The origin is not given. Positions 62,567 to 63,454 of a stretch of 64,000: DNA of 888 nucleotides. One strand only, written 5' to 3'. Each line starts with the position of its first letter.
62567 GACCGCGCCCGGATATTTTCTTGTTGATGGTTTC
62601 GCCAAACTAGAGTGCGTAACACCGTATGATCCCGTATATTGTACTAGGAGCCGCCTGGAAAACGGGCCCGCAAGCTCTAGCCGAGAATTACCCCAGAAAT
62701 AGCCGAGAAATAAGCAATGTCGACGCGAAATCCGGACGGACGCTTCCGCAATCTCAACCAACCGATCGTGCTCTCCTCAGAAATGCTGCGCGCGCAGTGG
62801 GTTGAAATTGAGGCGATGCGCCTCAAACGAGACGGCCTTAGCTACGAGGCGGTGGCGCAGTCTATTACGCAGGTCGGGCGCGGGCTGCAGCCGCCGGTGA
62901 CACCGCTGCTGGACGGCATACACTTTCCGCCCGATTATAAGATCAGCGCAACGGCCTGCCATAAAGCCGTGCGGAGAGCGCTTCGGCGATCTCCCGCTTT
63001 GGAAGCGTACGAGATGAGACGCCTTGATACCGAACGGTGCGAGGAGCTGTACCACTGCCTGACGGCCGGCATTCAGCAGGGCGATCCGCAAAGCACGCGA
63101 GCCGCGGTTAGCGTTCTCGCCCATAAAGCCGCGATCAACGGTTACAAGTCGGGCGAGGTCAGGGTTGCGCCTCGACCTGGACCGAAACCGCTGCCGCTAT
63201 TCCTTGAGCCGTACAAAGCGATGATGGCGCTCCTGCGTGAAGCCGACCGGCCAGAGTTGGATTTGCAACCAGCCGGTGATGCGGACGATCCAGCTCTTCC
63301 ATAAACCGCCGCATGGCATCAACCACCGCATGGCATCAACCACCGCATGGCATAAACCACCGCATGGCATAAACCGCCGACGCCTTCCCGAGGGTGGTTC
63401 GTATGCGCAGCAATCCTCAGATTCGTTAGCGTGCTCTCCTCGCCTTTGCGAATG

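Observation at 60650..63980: Right-end lower-GC region with mobile-element hallmarks: GIY-YIG nuclease, wHTH protein, divergent promoter, long inverted repeats and iterons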

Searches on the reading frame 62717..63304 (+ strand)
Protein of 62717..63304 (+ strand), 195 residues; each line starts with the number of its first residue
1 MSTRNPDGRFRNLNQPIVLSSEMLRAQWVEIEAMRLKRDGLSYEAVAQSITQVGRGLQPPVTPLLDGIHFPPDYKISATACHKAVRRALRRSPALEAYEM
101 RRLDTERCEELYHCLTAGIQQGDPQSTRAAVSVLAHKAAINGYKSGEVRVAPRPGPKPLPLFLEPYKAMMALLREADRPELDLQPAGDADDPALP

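Call 7: search_protein_families(library=pfam, proteins=[window:62717-63304:+], max_evalue=1)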
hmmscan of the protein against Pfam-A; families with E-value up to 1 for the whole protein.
window:62717-63304:+ (195 aa): 0 families

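Call 9: find_encoding_contigs(protein=window:62717-63304:+, flank=10000, max_places=10)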
Protein window:62717-63304:+ (195 aa): no gene with exactly this product is on record in the collection.

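Call 12: find_homologous_proteins(query=window:62717-63304:+, max_evalue=0.001)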
Query window:62717-63304:+ (195 aa): 137 proteins with E <= 0.001 among 985 candidates; the best 120 are listed.
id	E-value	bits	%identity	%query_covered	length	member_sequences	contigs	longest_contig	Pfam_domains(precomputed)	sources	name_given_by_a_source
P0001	4.4e-125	433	100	100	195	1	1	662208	-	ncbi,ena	-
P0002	4.9e-107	374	87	100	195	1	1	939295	-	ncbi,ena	-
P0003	1.2e-105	369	85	100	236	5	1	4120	-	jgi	-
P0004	2.1e-104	365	85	100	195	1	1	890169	-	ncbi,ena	-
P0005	7.8e-104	364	85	100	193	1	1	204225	-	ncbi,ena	-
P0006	6.9e-102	357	85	100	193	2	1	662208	-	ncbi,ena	-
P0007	4.9e-95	335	81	100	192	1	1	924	-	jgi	jgi:hypothetical protein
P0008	1.9e-68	248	65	90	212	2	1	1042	-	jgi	jgi:hypothetical protein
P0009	3.6e-68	247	65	90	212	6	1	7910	-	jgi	jgi:hypothetical protein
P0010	3.7e-68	247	65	90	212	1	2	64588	-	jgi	jgi:LmbE family N-acetylglucosaminyl deacetylase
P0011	4.3e-68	247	66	89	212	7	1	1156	-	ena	-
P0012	1.3e-67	245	65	90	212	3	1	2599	-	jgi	jgi:LmbE family N-acetylglucosaminyl deacetylase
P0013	1.4e-67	245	66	90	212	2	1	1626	-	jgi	jgi:LmbE family N-acetylglucosaminyl deacetylase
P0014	3.1e-67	244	65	90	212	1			-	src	-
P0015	3.1e-67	244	65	89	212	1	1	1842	-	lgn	-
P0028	7.3e-65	236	64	90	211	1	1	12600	-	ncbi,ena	-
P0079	1.2e-56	210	63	80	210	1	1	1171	-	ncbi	-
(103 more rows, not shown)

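Call 13: find_encoding_contigs(protein=P0006, flank=10000, max_places=6)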
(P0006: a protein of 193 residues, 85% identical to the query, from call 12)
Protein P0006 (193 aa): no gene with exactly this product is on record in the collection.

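Call 14: find_encoding_contigs(protein=P0002, flank=10000, max_places=6)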
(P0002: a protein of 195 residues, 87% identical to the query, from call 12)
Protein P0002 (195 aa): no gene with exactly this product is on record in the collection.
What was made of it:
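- Tried and rejected: Exact-protein look-ups of the 195-aa protein and of its NCBI relatives P0002 and P0006 returned nothing (calls 9, 13, 14).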

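Call 16: find_related_loci(query=A1, collection=genome_contigs, flank=10000)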
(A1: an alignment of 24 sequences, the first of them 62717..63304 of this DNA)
Query A1 (195 aa) in genome_contigs; peptide patterns used: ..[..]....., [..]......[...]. (x = any residue, [..] = any of these).
48 stretches matched a pattern; 1 encode a relative of the query (tblastn E <= 1e-3); 1 distinct loci.
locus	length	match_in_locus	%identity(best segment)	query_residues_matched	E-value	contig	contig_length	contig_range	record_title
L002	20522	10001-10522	66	1-176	3e-75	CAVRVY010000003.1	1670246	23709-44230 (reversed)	MAG: uncultured delta proteobacterium isolate MFD05512.bin.2.52 genome assembly, contig: contig_2892, whole genome shotg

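Call 20: search_protein_families(library=pfam, proteins=[L002:7414-8712:+, L002:8745-9998:+, L002:6226-7137:+, L002:4412-5719:-, L002:11198-11725:+, L002:11665-12489:-, L002:13292-14992:-, L002:15136-16044:-, L002:3066-4130:+, L002:10821-11144:+], max_evalue=0.01)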
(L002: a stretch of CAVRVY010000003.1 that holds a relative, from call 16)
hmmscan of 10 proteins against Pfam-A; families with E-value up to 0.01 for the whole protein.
L002:7414-8712:+ (432 aa): 3 families
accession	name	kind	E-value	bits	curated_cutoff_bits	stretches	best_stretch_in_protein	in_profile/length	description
PF03237.21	Terminase_6N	-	6.6e-11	42.7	22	1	54-268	2-214/215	Terminase large subunit, T4likevirus-type, N-terminal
PF17289.8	Terminase_6C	-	5e-07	30.3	22.6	1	324-386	86-153/155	Terminase RNaseH-like domain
PF04466.19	Terminase_3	-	5e-07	29.9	23.2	1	55-206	8-155/201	Phage terminase large subunit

L002:8745-9998:+ (417 aa): 3 families
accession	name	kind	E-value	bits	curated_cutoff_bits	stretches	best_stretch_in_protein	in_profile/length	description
PF01555.25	N6_N4_Mtase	-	2.7e-23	83.5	26.7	1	201-400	3-217/221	DNA methylase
PF01170.24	UPF0020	-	1.1e-05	25.6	22.3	1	363-387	27-51/197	RMKL-like, methyltransferase domain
PF02384.22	N6_Mtase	-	0.0016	18.3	20.4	0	352-384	36-66/311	N-6 DNA Methylase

L002:6226-7137:+ (303 aa): 0 families

L002:4412-5719:- (435 aa): 2 families
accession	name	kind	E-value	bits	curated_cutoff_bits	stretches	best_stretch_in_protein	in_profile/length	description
PF01053.26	Cys_Met_Meta_PP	-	3.7e-100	335.6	27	1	35-432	2-380/381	Cys/Met metabolism PLP-dependent enzyme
PF00155.27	Aminotran_1_2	-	0.008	15.8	19.7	0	113-206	64-166/361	Aminotransferase class I and II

L002:11198-11725:+ (175 aa): 1 family
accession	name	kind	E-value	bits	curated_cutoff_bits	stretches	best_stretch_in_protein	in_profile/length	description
PF11149.13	DUF2924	-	8.4e-35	120.5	31.2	1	26-152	2-126/135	Protein of unknown function (DUF2924)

L002:11665-12489:- (274 aa): 4 families
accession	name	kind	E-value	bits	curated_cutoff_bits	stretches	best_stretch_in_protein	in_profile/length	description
PF13565.12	HTH_32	-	1.2e-07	32.6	33.7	1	81-150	1-73/73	Homeodomain-like domain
PF13276.12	HTH_21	-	1.4e-05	25.6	28.1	1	108-150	3-47/60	HTH-like domain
PF00665.32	rve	-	0.0018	18.9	32.6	1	168-263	3-102/102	Integrase core domain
PF13683.12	rve_3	-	0.002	18.3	26.5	1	252-273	2-23/67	Integrase core domain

L002:13292-14992:- (566 aa): 1 family
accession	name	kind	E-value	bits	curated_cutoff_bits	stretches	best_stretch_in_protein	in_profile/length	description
PF03814.21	KdpA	-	4.5e-219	728.6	22.6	1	11-558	2-548/548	Potassium-transporting ATPase A subunit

L002:15136-16044:- (302 aa): 0 families

L002:3066-4130:+ (354 aa): 2 families
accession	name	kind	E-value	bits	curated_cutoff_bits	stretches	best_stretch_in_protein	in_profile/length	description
PF00296.26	Bac_luciferase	-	2e-46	159.2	27.9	1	17-327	29-313/314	Luciferase-like monooxygenase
PF04055.27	Radical_SAM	-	0.0028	18.3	29.5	0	310-348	29-68/166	Radical SAM superfamily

L002:10821-11144:+ (107 aa): 0 families
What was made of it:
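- DUF2924 is present in one locus only (call 20).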

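Call 21: find_related_loci(query=A1, collection=viral_contigs, flank=10000)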
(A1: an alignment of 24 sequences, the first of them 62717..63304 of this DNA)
Query A1 (195 aa) in viral_contigs; peptide patterns used: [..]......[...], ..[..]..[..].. (x = any residue, [..] = any of these).
44 stretches matched a pattern; 1 encode a relative of the query (tblastn E <= 1e-3); 1 distinct loci.
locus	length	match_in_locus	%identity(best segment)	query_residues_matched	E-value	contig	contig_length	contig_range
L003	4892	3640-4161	66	1-176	7e-75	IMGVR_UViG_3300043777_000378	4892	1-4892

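Call 22: find_related_loci(query=A1, collection=metagenome_contigs, flank=10000)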
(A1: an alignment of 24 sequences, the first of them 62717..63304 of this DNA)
Query A1 (195 aa) in metagenome_contigs; peptide patterns used: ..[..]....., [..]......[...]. (x = any residue, [..] = any of these).
141 stretches matched a pattern; 53 encode a relative of the query (tblastn E <= 1e-3); 53 distinct loci.
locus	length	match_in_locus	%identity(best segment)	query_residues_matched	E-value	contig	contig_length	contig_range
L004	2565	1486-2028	64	1-176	1e-76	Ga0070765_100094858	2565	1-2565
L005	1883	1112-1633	67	1-176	6e-78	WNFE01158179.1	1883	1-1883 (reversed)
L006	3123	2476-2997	66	1-176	7e-74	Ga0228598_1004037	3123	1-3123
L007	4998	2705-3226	66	1-176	1e-73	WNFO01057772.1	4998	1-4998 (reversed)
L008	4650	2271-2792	66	1-176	9e-74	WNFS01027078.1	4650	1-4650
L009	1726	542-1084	64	1-176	3e-76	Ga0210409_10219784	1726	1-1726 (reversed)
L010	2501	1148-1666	64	2-176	6e-73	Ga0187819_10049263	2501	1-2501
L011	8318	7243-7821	62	1-187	9e-71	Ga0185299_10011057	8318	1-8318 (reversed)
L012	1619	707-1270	61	2-180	1e-73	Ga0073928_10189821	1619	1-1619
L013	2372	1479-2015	62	1-170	6e-71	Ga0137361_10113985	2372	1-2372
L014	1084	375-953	61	1-187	2e-74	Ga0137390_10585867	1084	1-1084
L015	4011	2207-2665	67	4-156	1e-67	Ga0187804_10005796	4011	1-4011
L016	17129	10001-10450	67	1-150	8e-67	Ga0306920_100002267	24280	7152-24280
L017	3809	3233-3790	60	1-180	2e-66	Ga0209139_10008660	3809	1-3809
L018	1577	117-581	64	1-155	1e-68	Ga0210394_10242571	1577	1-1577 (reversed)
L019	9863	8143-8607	63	1-155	8e-66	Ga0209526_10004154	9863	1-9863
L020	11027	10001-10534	67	1-173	1e-64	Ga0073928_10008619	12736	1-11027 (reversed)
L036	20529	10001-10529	63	1-179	1e-57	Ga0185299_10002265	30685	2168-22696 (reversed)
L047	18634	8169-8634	60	1-156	6e-44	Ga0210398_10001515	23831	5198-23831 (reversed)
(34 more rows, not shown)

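Call 32: search_protein_families(library=phrogs, proteins=[window:62717-63304:+, L002:10001-10645:+, L002:6226-7137:+, L002:8745-9998:+, L002:7414-8712:+, L002:10821-11144:+], max_evalue=0.1)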
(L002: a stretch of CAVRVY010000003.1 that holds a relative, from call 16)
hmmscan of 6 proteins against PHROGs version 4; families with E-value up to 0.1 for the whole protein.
window:62717-63304:+ (195 aa): 2 families
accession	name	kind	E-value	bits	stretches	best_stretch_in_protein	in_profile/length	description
phrog_645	-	DNA, RNA and nucleotide metabolism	1.3e-10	42.7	1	31-146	28-123/196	Rnase E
phrog_11457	-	unknown function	0.0029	18.5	1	24-50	8-34/60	-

L002:10001-10645:+ (214 aa): 2 families
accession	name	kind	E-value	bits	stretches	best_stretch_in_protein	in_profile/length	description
phrog_645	-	DNA, RNA and nucleotide metabolism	5.3e-10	40.7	1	22-145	19-122/196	Rnase E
phrog_11457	-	unknown function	0.00011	23.1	1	23-50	7-34/60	-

L002:6226-7137:+ (303 aa): 0 families

L002:8745-9998:+ (417 aa): 17 families
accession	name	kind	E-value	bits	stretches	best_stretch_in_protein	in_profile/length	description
phrog_498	-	other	1e-85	289.6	1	10-406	33-420/633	DNA methyltransferase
phrog_67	-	other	4.5e-29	103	1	165-407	113-344/743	DNA methyltransferase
phrog_23085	-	unknown function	2.4e-26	93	1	308-405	3-104/138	-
phrog_3008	-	other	4.8e-17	63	1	336-406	141-211/244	DNA methyltransferase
phrog_18293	-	other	4.4e-11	43.8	1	331-406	32-107/119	methyltransferase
phrog_620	-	DNA, RNA and nucleotide metabolism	3.3e-10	41.4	1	11-121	8-117/217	ParB-like partition protein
phrog_6952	-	other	2.6e-09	38.2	1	344-395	113-164/181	DNA methyltransferase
phrog_23148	-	unknown function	3.6e-08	34.6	1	344-406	84-146/165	-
phrog_723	-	DNA, RNA and nucleotide metabolism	5.8e-08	33.8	1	8-121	9-125/223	ParB-like partition protein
phrog_8071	-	DNA, RNA and nucleotide metabolism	3.4e-07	30.9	1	9-215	4-210/389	ParB-like partition protein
phrog_2713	-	unknown function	0.00018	21.7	1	351-384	201-232/520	-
phrog_18146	-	other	0.00027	20.9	1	352-396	56-101/452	DNA methyltransferase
phrog_16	-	DNA, RNA and nucleotide metabolism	0.0014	17.9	1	356-402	859-905/986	DNA helicase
phrog_8769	-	other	0.0053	17.6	1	361-406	8-53/71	methyltransferase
phrog_15396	-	DNA, RNA and nucleotide metabolism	0.0062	17.4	1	18-123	10-115/258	ParB-like partition nuclease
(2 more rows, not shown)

L002:7414-8712:+ (432 aa): 8 families
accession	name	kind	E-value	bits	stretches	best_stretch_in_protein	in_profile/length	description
phrog_979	-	head and packaging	6.8e-90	303.5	2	25-325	142-487/642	terminase large subunit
phrog_2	-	head and packaging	2.3e-19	70.7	1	36-357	265-528/807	terminase large subunit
phrog_9526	-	head and packaging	2.7e-17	64.1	1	51-188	27-168/280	terminase large subunit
phrog_38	-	head and packaging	8.5e-17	62.1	2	323-411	638-725/760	terminase large subunit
phrog_12171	-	head and packaging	6.5e-16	59.4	1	317-390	28-97/110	terminase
phrog_9453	-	head and packaging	4e-12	47.2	2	291-392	102-214/233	terminase large subunit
phrog_5573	-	head and packaging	4.2e-06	27.4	1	326-393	171-239/250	terminase large subunit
phrog_3717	-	head and packaging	0.00021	21.8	1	55-271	29-242/277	terminase large subunit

L002:10821-11144:+ (107 aa): 0 families

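Call 35: search_protein_families(library=pfam, proteins=[L047:1-1260:+, L047:4214-4798:+, L047:4870-6621:+, L047:6951-7391:+, L047:7325-7708:+, L047:10825-11484:-, L047:13066-14139:-, L016:11075-12775:+, L016:12980-14620:+, L016:5104-6501:+], max_evalue=0.01)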
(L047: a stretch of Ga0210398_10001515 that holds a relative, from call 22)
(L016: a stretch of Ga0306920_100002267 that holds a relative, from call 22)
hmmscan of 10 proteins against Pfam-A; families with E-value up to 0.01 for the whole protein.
L047:1-1260:+ (419 aa): 1 family
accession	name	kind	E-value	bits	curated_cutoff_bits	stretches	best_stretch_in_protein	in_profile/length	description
PF00583.31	Acetyltransf_1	-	7.3e-05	23.5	20.7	0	283-332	24-69/116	Acetyltransferase (GNAT) family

L047:4214-4798:+ (194 aa): 1 family
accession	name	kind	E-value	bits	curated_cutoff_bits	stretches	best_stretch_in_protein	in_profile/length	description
PF10099.14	RskA_C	-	0.0077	16.9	29.4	0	14-85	8-90/135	Anti-sigma-K factor rskA, C-terminal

L047:4870-6621:+ (583 aa): 2 families
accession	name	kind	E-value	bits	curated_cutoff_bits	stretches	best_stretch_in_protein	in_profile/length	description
PF01569.27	PAP2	-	4.2e-06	27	27.2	1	444-556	43-121/130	PAP2 superfamily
PF10518.14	TAT_signal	-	0.0035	17.7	22.7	1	30-49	2-21/21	TAT (twin-arginine translocation) pathway signal sequence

L047:6951-7391:+ (146 aa): 3 families
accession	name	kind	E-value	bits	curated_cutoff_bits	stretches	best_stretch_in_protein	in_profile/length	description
PF08100.18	Dimerisation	-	1.3e-10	41.4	25.6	1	53-119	20-92/93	O-methyltransferase dimerisation domain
PF09339.16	HTH_IclR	-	3.2e-05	24.1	22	1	68-103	15-50/52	IclR helix-turn-helix domain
PF12802.13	MarR_2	-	0.0011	19.6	27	1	63-107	11-56/61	MarR family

L047:7325-7708:+ (127 aa): 0 families

L047:10825-11484:- (219 aa): 3 families
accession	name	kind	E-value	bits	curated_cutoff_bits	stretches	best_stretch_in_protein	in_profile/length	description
PF02630.20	SCO1-SenC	-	1.1e-26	93.8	22.8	1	66-193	5-132/134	SCO1/SenC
PF00578.27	AhpC-TSA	-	1.5e-05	25.4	26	1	62-131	5-73/124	AhpC/TSA family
PF08534.16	Redoxin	-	8e-05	22.9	26.6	1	63-129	7-74/148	Redoxin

L047:13066-14139:- (357 aa): 0 families

L016:11075-12775:+ (566 aa): 2 families
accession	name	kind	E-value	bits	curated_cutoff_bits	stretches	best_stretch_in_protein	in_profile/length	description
PF07044.18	DUF1329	-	2.2e-22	80.3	23.1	1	169-541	1-352/368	Protein of unknown function (DUF1329)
PF17131.11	LolA_like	-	0.0009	19.4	30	0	332-390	9-63/184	Outer membrane lipoprotein-sorting protein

L016:12980-14620:+ (546 aa): 8 families
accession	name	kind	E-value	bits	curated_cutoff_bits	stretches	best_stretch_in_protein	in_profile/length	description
PF07719.23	TPR_2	-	6.9e-06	26.2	27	1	496-525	5-34/34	Tetratricopeptide repeat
PF13401.12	AAA_22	-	1.6e-05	25.7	27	1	46-166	4-123/130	AAA domain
PF13191.12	AAA_16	-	5.7e-05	24.1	32.6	1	46-158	22-164/167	AAA ATPase domain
PF00515.34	TPR_1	-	6.2e-05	23.1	27.8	1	496-525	5-34/34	Tetratricopeptide repeat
PF13414.12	TPR_11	-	0.00017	21.6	26.8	1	499-525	1-27/42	TPR repeat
PF13181.12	TPR_8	-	0.00057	20.3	25.7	1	497-524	6-33/34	Tetratricopeptide repeat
PF13428.12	TPR_14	-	0.0056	17.7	23.5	0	497-532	6-41/44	Tetratricopeptide repeat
PF13432.12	TPR_16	-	0.0086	17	32.7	0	497-528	2-33/65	Tetratricopeptide repeat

L016:5104-6501:+ (465 aa): 1 family
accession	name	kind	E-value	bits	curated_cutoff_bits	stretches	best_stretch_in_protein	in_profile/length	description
PF13231.12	PMT_2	-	0.00033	21.4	26.1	1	105-273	4-159/160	Dolichyl-phosphate-mannose-protein mannosyltransferase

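Call 36: predict_structure(alignment_id=A2)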
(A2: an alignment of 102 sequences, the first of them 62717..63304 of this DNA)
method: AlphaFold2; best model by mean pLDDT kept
length: 195 residues; sequences in the alignment: 102
mean_pLDDT: 77.0   pTM: 0.47
mean pLDDT of the five models: 77.0, 76.5, 75.3, 74.8, 74.5
residues with pLDDT >= 90: 65; 70-90: 70; 50-70: 26; < 50: 34
segments of 3 or more residues with pLDDT < 50: 9-12, 14-16, 146-159, 186-195
pLDDT, mean of each block of 10 residues (from residue 1): 54 57 91 94 98 94 88 96 92 69 82 91 90 84 56 45 71 79 51 39
secondary structure, 60 per line:
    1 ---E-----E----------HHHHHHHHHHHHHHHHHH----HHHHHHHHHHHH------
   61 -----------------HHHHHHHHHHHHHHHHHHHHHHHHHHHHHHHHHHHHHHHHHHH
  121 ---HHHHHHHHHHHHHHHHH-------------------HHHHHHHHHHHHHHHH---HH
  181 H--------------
elements in order: H21-38 H43-54 H78-120 H124-140 H160-175
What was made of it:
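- On Iteron-type replication module: The model is an HTH plus a helical hairpin (call 36).
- On Phage small terminase (TerS): AlphaFold model: H21-38/H43-54, then H78-120/H124-140 (call 36).
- The model of the 195-aa protein (pLDDT 77) shows an HTH plus long helices (call 36). The fold is an HTH plus a helical hairpin, not the tandem winged helices of iteron-binding Rep proteins (call 36).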
